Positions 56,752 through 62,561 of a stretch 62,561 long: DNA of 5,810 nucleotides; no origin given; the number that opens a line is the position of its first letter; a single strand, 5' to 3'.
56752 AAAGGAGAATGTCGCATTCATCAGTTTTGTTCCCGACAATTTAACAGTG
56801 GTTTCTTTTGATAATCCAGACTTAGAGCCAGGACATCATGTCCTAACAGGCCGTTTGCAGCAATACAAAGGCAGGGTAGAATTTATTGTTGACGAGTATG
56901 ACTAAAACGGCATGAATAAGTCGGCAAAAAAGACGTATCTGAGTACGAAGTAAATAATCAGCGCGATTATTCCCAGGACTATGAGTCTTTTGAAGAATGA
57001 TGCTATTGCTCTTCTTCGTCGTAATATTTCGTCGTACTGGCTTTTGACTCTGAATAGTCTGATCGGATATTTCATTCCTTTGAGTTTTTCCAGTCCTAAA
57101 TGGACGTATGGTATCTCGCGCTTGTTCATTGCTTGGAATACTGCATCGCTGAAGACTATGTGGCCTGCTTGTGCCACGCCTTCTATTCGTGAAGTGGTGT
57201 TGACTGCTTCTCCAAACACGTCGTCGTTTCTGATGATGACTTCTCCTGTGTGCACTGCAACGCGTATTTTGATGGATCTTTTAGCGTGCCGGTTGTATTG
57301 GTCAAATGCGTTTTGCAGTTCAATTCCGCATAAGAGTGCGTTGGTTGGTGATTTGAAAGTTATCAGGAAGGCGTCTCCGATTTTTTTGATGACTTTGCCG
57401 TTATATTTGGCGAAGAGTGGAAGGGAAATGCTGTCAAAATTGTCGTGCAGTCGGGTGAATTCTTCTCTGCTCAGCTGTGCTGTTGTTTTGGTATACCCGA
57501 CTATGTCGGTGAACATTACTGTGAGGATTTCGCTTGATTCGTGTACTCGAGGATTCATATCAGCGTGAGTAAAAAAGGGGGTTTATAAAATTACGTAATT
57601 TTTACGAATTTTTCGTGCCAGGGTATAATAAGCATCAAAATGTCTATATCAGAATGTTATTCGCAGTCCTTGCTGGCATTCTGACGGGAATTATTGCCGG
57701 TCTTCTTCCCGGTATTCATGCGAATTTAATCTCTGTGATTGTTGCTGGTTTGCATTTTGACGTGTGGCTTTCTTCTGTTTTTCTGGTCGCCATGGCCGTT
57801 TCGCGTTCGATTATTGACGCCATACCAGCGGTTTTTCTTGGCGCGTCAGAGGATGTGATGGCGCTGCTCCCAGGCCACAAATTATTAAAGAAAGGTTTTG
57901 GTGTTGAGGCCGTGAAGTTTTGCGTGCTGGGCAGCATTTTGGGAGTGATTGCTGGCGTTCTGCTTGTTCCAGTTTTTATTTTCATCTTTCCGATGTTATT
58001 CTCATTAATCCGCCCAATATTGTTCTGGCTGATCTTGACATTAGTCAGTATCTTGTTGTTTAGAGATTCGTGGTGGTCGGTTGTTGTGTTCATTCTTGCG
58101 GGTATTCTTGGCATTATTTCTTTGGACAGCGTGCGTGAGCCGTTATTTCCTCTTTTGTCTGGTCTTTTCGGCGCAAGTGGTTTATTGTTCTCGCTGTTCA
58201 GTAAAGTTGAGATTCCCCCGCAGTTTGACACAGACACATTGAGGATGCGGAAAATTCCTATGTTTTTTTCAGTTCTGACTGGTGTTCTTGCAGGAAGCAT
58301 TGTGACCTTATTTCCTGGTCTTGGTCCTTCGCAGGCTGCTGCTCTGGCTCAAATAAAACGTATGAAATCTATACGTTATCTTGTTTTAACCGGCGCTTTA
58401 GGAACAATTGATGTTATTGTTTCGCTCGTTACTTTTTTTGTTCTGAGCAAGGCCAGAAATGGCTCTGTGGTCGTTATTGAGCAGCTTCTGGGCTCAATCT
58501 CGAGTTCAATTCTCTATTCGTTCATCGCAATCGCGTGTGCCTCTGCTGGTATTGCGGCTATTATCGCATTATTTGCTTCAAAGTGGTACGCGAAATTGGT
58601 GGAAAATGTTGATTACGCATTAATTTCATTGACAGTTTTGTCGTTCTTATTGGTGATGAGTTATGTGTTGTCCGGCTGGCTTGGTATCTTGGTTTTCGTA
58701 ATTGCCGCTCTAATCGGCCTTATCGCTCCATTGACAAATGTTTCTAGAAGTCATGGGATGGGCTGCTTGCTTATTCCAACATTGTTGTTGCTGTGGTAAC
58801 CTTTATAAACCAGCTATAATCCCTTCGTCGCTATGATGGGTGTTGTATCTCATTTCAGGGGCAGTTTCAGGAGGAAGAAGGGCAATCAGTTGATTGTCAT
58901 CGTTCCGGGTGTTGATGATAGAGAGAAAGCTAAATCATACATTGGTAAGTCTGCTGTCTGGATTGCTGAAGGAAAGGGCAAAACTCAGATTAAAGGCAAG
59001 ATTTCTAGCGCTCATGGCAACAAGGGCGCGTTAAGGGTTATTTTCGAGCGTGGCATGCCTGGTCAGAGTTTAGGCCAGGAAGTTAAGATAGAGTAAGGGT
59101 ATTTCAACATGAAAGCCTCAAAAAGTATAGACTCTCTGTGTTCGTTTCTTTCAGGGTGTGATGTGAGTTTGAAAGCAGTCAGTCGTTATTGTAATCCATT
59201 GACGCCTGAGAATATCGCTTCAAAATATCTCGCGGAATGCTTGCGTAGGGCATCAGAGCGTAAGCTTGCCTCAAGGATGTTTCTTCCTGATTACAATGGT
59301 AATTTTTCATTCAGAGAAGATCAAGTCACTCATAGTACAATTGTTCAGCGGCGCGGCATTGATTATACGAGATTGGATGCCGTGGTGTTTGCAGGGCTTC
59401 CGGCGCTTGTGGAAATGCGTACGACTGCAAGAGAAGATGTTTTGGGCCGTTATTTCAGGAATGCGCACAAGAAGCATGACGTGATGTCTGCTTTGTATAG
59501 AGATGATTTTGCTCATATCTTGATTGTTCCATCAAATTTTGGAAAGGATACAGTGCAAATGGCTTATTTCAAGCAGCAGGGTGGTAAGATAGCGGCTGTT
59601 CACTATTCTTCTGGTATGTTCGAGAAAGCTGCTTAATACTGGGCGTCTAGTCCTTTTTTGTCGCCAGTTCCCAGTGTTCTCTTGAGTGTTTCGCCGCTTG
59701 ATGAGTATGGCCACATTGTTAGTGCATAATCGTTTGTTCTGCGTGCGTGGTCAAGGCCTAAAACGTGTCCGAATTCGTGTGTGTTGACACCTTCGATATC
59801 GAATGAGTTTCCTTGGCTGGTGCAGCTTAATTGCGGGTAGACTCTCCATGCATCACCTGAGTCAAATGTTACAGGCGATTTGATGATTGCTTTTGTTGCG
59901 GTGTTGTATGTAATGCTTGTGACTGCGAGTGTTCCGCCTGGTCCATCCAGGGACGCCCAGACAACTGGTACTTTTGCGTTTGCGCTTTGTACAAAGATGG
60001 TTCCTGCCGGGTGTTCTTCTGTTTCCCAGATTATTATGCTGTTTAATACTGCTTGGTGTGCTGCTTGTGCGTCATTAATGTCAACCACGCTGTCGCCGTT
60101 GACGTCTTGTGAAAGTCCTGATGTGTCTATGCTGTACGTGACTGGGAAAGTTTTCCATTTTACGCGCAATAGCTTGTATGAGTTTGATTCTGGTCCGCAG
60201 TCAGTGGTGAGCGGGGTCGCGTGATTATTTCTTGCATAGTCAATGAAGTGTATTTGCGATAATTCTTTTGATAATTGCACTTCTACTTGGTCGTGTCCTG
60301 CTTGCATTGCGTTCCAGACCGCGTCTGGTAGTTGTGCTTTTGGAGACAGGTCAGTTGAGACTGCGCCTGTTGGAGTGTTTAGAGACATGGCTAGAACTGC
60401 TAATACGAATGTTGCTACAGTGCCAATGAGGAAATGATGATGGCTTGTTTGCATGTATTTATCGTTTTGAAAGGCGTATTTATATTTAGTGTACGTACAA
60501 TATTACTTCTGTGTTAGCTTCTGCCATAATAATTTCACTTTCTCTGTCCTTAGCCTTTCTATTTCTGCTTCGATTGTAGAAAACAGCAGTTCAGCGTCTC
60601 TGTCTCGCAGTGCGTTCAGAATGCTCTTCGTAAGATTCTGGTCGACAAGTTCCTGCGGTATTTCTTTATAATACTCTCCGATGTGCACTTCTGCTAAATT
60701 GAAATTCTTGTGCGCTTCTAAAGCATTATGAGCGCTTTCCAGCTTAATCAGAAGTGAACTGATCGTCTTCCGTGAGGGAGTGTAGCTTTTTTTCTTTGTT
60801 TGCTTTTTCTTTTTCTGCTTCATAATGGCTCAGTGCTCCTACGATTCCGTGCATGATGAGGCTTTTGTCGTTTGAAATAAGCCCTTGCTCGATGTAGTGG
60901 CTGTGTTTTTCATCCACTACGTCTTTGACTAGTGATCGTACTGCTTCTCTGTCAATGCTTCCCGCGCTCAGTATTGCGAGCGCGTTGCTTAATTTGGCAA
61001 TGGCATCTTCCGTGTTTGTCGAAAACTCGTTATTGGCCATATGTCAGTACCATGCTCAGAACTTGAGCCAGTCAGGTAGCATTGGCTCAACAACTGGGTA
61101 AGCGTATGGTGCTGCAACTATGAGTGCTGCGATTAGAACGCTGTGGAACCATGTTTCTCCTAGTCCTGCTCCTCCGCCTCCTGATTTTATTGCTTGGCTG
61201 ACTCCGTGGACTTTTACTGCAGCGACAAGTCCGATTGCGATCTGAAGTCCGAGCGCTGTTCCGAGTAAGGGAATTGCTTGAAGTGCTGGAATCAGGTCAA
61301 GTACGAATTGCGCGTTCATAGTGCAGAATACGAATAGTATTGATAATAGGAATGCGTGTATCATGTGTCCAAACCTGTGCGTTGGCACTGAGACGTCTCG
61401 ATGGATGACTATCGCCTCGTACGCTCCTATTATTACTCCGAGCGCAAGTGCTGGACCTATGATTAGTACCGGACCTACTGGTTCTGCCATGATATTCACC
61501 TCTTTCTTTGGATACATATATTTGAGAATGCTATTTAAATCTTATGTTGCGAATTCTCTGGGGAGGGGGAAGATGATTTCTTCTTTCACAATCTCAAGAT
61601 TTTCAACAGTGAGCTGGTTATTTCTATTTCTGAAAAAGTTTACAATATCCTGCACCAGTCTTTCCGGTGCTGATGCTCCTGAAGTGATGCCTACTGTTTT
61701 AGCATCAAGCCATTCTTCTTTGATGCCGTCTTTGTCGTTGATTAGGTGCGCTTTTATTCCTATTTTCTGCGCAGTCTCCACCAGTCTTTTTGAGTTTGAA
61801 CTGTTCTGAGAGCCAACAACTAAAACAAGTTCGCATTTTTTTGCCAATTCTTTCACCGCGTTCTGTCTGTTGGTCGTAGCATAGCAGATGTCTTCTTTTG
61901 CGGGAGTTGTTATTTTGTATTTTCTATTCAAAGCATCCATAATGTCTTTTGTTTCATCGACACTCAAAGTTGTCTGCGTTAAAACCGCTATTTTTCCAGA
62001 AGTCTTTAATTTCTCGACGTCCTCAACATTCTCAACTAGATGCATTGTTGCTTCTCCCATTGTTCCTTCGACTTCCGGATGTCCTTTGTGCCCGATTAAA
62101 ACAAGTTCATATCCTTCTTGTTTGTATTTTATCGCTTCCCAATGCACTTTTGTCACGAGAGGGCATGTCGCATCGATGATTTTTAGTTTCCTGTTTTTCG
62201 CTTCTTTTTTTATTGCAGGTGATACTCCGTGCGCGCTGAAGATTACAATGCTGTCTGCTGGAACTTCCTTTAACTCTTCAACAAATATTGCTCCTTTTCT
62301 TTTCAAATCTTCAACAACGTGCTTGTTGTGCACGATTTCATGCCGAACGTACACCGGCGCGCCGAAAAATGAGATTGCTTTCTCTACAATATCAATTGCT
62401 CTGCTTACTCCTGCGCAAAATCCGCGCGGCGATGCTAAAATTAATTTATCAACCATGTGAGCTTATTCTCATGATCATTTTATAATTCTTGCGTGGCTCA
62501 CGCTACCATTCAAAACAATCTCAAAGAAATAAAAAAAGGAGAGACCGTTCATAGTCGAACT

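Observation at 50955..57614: Five copies of a 15-bp palindrome, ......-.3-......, confined to three divergent promoter regions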

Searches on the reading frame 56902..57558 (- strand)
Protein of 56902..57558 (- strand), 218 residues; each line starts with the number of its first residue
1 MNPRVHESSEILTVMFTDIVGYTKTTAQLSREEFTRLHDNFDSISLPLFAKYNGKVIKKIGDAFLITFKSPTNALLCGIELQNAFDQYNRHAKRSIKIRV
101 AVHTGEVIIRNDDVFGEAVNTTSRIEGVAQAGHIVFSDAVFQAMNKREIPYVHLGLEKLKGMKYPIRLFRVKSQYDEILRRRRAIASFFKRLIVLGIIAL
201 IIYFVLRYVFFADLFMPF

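Call 7: search_protein_families(library=pfam, proteins=[window:56902-57558:-], max_evalue=0.01)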
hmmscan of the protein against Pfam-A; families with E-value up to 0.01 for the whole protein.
window:56902-57558:- (218 aa): 1 family
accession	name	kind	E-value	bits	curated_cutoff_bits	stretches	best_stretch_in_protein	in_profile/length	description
PF00211.25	Guanylate_cyc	-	2.1e-21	76.8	21.9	1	7-165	4-175/183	Adenylate and Guanylate cyclase catalytic domain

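Call 38: search_protein_families(library=padloc, proteins=[window:56902-57558:-], max_evalue=0.001)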
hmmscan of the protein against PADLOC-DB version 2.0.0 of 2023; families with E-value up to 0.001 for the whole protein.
window:56902-57558:- (218 aa): 4 families
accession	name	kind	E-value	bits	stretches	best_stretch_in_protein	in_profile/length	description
PDLC00734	PycC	-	1.2e-07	29.2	1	9-145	187-345/374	Pycsar cyclase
PDLC02367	PycC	-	2.9e-05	21.6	1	12-147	44-195/226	-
PDLC00763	PycC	-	3.4e-05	21.3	0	14-107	56-156/268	Pycsar cyclase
PDLC02369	PycC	-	8.6e-05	20.2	1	4-149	40-196/248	-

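Call 84: search_protein_families(library=ncbifam, proteins=[window:56902-57558:-], max_evalue=0.001)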
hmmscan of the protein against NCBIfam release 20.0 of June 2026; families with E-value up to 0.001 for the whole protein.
window:56902-57558:- (218 aa): 3 families
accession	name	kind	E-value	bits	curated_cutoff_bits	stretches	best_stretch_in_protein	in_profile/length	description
NF058673.1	LipAdnlyCyLipJMY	equivalog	2.7e-25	89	800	1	11-167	295-445/449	bifunctional lipase/adenylate cyclase LipJ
TIGR03903.1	TOMM_kin_cyc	equivalog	3.3e-05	21.9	705.75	1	84-146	371-438/1267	TOMM system kinase/cyclase fusion protein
TIGR04510.1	mod_pep_cyc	subfamily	5e-05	22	400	1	11-113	5-107/814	putative peptide modification system cyclase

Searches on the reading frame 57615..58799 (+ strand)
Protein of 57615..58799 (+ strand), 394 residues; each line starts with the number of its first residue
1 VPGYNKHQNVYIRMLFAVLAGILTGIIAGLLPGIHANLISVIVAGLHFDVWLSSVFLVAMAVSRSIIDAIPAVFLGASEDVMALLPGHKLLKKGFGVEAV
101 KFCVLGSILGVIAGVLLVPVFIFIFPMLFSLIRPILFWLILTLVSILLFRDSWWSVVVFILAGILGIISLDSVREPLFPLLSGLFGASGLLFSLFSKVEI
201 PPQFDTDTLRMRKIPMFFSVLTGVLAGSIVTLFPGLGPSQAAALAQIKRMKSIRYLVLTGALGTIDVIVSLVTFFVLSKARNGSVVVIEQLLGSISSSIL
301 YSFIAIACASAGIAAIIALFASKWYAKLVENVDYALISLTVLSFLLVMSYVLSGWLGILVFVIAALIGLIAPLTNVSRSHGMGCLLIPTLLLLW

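Call 7: search_protein_families(library=pfam, proteins=[window:57615-58799:+], max_evalue=0.01)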
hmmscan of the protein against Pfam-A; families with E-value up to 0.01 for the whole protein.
window:57615-58799:+ (394 aa): 1 family
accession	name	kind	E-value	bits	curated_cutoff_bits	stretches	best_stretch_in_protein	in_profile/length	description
PF01970.21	TctA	-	2e-40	139.1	28.9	1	15-382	1-422/423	Tripartite tricarboxylate transporter TctA family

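Call 38: search_protein_families(library=padloc, proteins=[window:57654-58799:+], max_evalue=0.001)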
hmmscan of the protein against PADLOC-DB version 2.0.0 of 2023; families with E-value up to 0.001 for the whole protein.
window:57654-58799:+ (381 aa): 0 families

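Call 84: search_protein_families(library=ncbifam, proteins=[window:57654-58799:+], max_evalue=0.001)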
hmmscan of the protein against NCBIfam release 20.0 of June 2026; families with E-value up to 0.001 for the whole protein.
window:57654-58799:+ (381 aa): 0 families

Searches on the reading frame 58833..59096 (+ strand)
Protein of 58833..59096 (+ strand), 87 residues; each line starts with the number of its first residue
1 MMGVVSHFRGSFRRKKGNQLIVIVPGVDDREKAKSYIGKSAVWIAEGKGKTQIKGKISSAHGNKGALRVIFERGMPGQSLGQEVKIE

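Call 7: search_protein_families(library=pfam, proteins=[window:58833-59096:+], max_evalue=0.01)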
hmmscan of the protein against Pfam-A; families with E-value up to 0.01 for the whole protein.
window:58833-59096:+ (87 aa): 3 families
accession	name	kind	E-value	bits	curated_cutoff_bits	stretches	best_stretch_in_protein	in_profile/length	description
PF01247.24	Ribosomal_L35Ae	-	2.6e-14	53.6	27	1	3-86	5-94/95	Ribosomal protein L35Ae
PF01782.24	RimM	-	4.7e-06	27.2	23.5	0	12-39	50-76/84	RimM N-terminal domain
PF21760.3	SecD_1st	-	0.00032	20.5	27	1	14-41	24-51/60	Protein translocase subunit SecDF, P1 domain, N-terminal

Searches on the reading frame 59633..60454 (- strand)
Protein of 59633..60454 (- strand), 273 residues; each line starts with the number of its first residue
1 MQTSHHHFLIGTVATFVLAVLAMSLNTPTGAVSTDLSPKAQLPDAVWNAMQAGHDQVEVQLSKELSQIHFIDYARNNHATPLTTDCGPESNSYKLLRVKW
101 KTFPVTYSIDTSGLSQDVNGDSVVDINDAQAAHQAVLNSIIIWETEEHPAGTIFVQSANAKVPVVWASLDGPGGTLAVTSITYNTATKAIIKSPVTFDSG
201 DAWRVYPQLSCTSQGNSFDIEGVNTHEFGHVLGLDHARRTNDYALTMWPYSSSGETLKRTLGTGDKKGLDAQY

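Call 24: search_protein_families(library=pfam, proteins=[window:59633-60454:-], max_evalue=0.01)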
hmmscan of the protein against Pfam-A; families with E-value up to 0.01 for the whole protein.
window:59633-60454:- (273 aa): 1 family
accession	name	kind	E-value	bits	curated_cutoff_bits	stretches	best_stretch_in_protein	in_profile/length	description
PF00413.30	Peptidase_M10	-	5.7e-11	43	24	1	99-273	1-158/159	Matrixin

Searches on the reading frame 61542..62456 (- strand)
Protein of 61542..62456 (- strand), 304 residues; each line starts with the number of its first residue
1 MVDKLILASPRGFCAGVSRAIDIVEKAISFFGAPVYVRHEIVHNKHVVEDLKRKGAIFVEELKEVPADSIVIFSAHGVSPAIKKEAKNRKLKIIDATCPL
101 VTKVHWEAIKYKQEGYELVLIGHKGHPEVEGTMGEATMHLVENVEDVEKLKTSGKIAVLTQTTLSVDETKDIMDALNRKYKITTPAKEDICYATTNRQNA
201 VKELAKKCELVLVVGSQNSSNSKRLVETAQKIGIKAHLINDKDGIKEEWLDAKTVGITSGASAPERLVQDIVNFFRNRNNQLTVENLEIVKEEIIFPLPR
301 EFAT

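Call 77: find_encoding_contigs(protein=window:61542-62456:-, flank=10000, max_places=6)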
Protein window:61542-62456:- (304 aa): 4 contigs read that carry it; 3 places shown.
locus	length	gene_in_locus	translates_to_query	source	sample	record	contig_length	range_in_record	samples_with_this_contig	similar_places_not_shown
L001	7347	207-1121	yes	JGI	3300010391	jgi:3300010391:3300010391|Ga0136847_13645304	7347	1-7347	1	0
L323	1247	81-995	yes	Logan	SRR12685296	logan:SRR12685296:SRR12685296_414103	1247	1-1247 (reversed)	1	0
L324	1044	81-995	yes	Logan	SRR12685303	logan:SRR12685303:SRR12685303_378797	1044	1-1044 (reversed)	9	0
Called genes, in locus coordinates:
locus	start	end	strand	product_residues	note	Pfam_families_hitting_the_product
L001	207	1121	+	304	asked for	PF02401:LYTB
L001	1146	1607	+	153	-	-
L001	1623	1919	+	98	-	-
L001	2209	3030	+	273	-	PF00413:Peptidase_M10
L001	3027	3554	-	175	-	-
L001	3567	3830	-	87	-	PF01247:Ribosomal_L35Ae, PF01782:RimM (faint)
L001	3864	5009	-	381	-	PF01970:TctA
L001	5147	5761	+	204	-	PF00211:Guanylate_cyc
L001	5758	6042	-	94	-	-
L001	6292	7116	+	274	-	PF08696:Dna2 (weak), PF12705:PDDEXK_1, PF01930:Cas_Cas4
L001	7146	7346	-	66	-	?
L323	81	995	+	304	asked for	PF02401:LYTB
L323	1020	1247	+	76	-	?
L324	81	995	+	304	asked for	PF02401:LYTB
